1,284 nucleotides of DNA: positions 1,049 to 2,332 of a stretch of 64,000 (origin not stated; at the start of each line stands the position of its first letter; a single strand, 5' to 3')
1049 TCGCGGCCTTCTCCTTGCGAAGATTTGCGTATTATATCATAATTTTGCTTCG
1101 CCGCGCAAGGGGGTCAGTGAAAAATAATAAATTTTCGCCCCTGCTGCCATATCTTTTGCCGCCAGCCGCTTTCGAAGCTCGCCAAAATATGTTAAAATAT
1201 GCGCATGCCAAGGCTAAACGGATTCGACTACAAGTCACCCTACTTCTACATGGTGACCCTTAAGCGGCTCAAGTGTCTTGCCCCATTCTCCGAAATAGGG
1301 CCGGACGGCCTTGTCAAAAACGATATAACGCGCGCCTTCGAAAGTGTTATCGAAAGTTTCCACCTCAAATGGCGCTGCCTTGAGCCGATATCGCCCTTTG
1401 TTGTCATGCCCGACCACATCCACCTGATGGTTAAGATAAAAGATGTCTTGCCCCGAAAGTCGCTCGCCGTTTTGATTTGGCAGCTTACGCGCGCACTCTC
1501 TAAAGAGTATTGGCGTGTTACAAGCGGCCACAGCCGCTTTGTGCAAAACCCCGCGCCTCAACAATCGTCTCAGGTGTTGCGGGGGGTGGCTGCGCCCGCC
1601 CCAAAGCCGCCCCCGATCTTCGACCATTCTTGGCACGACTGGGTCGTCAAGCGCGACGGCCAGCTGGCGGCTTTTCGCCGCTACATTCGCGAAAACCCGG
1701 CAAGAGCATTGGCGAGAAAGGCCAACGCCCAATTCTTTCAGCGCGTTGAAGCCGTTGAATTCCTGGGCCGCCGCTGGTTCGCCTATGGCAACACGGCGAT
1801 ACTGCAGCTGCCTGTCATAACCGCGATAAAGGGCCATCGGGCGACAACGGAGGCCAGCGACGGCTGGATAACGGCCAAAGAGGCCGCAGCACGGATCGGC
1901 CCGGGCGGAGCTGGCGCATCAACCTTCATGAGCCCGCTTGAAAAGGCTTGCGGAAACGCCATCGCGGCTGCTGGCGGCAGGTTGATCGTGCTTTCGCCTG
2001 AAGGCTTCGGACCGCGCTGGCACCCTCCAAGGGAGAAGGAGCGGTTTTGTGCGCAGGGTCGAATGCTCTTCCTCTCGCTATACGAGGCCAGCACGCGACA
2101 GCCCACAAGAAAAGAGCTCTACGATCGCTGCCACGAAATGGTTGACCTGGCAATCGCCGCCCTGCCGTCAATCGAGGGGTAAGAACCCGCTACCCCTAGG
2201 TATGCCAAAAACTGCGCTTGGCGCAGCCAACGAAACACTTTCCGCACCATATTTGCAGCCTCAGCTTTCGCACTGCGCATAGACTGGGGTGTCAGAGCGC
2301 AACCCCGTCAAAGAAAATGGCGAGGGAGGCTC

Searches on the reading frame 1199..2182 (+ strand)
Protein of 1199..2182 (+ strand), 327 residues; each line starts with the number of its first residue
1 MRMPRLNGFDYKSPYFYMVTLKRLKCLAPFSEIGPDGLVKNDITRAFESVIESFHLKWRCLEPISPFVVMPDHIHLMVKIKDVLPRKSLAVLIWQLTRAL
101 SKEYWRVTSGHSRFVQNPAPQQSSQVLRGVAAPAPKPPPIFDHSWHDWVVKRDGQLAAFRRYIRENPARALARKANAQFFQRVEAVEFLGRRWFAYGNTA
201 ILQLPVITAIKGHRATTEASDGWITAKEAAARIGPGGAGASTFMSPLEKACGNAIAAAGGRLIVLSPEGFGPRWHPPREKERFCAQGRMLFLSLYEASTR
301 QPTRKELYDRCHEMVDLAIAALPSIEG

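Call 7: search_protein_families(library=pfam, proteins=[window:1199-2182:+])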
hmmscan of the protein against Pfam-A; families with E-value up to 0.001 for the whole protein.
window:1199-2182:+ (327 aa): 0 families

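Call 80: search_protein_families(library=ncbifam, proteins=[window:1199-2182:+], max_evalue=0.01)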
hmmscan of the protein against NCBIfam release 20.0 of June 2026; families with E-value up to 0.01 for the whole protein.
window:1199-2182:+ (327 aa): 1 family
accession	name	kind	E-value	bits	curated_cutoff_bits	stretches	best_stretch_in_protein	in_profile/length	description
NF047646.1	REP_Tyr_transpos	equivalog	8.7e-06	25.7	80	1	64-170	49-134/146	REP-associated tyrosine transposase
